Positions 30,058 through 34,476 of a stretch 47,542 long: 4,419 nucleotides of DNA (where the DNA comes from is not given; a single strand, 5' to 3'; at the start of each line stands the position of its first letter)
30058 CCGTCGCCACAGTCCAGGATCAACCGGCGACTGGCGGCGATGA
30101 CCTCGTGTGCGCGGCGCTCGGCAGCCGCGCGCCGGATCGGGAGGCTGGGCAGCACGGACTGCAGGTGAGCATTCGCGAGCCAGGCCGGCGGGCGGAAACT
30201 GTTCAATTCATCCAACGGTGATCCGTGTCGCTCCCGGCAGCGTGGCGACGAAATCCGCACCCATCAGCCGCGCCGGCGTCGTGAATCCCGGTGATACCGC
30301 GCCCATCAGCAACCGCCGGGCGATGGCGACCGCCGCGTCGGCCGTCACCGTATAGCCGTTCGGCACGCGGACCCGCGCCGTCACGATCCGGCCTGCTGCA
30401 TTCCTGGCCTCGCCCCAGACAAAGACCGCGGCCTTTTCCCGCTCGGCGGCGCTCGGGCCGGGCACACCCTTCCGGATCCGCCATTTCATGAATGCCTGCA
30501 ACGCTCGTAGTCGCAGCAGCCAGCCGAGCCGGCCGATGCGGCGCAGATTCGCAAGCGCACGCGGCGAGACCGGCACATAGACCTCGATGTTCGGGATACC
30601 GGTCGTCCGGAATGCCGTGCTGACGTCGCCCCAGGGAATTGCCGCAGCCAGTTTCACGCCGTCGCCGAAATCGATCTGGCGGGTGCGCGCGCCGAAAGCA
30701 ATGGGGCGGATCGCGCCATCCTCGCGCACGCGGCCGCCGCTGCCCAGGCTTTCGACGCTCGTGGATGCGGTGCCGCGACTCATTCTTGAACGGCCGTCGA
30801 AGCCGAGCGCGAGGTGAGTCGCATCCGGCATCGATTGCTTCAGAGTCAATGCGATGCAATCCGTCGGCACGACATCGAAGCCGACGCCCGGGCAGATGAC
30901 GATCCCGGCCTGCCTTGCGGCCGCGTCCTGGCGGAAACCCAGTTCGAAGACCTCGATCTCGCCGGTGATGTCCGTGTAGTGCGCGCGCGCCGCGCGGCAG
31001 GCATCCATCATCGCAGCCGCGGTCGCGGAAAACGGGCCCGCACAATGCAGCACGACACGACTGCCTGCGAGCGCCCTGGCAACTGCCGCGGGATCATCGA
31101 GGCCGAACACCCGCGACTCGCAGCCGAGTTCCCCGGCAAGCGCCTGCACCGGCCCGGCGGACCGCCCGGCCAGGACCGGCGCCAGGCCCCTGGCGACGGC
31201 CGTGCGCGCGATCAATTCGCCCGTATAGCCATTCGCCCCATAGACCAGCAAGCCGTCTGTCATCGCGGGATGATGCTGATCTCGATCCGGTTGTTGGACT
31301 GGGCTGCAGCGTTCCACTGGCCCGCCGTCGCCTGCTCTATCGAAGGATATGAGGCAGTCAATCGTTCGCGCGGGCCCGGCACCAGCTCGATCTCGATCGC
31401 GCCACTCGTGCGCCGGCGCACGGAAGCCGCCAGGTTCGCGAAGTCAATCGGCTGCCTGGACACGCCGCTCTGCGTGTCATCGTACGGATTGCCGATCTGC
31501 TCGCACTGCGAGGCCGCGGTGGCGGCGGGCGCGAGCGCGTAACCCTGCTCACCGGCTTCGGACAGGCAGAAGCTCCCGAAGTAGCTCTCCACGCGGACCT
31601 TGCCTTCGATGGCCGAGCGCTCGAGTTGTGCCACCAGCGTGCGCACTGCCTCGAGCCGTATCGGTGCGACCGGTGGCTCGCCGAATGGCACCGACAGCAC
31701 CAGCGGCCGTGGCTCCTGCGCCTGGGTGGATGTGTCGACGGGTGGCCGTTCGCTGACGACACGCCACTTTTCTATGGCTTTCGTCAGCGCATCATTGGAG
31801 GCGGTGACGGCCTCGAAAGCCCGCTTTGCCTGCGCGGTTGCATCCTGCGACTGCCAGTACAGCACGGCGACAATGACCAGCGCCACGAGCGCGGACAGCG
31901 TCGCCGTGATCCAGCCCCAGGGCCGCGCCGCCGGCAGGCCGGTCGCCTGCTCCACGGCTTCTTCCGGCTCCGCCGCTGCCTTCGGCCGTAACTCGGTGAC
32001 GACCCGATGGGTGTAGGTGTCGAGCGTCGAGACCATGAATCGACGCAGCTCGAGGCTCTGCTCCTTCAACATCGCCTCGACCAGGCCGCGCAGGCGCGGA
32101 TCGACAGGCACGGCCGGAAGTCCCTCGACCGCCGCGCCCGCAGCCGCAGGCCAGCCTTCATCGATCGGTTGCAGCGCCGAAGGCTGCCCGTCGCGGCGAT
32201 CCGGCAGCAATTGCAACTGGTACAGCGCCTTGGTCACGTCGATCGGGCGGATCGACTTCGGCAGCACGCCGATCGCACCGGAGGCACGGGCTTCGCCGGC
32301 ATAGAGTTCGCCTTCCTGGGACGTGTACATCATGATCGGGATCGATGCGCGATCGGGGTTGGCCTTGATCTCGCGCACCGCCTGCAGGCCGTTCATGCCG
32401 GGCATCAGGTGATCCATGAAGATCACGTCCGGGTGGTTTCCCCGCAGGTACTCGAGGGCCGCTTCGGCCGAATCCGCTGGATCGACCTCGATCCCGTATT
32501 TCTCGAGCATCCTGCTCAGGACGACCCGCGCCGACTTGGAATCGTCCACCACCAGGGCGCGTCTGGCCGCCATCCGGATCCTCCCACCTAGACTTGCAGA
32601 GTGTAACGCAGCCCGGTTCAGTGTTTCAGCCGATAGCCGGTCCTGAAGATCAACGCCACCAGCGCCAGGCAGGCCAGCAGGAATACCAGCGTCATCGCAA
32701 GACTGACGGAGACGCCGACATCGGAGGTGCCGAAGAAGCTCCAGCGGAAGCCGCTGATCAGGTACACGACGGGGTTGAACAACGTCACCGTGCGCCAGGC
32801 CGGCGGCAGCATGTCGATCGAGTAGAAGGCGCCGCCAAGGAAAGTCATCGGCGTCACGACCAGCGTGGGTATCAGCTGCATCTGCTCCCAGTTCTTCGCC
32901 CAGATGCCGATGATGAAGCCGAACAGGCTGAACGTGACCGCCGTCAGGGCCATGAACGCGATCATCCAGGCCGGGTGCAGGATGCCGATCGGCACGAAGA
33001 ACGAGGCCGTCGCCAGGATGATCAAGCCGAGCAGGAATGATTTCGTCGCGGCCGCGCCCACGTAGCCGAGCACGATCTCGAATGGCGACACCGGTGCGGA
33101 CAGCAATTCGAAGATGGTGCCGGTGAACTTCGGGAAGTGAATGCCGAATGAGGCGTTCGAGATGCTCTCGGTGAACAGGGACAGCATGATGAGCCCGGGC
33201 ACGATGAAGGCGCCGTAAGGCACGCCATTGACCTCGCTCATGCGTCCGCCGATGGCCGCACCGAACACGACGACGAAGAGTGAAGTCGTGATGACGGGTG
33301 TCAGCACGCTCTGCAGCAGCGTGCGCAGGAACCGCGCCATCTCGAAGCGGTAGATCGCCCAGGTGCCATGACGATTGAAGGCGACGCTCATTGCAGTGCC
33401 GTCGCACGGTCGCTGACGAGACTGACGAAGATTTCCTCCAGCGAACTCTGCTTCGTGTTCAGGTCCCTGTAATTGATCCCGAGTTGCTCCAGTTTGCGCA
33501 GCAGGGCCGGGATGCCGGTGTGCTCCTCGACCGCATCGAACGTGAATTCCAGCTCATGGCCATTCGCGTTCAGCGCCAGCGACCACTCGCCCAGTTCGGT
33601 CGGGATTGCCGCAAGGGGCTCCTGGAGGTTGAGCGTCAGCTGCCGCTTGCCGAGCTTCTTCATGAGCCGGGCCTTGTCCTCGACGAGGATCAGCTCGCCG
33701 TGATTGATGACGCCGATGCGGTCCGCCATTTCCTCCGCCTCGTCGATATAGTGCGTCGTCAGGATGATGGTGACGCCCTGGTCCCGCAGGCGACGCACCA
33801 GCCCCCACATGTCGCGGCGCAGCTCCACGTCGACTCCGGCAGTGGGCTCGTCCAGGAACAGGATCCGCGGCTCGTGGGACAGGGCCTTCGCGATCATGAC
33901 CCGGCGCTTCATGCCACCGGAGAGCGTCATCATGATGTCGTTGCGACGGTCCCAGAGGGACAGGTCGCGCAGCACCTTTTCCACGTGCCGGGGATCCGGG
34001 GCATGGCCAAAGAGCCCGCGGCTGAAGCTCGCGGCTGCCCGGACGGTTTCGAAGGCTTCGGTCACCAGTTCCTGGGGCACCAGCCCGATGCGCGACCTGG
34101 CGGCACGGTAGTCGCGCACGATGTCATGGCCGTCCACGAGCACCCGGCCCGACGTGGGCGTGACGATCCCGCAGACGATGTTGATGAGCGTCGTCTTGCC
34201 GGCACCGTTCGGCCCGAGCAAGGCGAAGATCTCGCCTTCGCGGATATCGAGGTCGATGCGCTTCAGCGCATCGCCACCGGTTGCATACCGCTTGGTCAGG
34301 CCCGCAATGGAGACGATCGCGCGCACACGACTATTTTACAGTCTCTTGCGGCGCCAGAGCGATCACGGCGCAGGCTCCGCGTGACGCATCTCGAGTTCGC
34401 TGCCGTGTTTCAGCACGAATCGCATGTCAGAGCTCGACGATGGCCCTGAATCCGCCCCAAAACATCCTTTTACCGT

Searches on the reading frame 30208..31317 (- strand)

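Call 80: search_protein_families(library=pfam, proteins=[window:30208-31317:-], max_evalue=0.00001)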
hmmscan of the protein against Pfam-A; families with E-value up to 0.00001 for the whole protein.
window:30208-31317:- (369 aa): 2 families
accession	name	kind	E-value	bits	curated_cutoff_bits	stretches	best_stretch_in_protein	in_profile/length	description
PF03435.24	Sacchrp_dh_NADP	-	3.1e-09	37.7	25.1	1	24-139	2-126/129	Saccharopine dehydrogenase NADP binding domain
PF13460.12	NAD_binding_10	-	1.3e-07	32.1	27.2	1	27-111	1-89/184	NAD(P)H-binding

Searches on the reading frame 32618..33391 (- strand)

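Call 80: search_protein_families(library=pfam, proteins=[window:32618-33391:-], max_evalue=0.00001)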
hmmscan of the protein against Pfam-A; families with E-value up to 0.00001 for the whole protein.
window:32618-33391:- (257 aa): 2 families
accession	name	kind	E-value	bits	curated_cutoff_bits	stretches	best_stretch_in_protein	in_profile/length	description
PF01061.29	ABC2_membrane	-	6.9e-32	111.1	26.9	1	10-220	3-211/211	ABC-2 type transporter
PF12698.13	ABC2_membrane_3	-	4.4e-09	36.3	31.6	1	59-247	160-347/347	ABC-2 family transporter protein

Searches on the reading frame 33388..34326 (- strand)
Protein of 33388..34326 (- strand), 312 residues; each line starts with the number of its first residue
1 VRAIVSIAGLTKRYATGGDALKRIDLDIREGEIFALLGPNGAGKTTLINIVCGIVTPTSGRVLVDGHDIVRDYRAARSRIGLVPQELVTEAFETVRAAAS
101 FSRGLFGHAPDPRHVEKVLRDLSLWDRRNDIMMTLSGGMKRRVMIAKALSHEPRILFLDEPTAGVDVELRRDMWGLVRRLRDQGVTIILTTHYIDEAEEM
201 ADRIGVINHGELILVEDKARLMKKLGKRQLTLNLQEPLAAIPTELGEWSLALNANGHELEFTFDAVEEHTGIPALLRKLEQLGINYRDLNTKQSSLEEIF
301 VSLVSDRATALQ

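Call 80: search_protein_families(library=pfam, proteins=[window:33388-34326:-], max_evalue=0.00001)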
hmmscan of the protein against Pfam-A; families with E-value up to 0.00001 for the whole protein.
window:33388-34326:- (312 aa): 2 families
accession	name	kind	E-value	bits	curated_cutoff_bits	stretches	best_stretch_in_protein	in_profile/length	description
PF00005.33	ABC_tran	-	1.1e-35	123.7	25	1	21-163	1-137/137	ABC transporter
PF13304.12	AAA_21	-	1.9e-09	38.5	27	0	135-192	238-298/304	AAA domain, putative AbiEii toxin, Type IV TA system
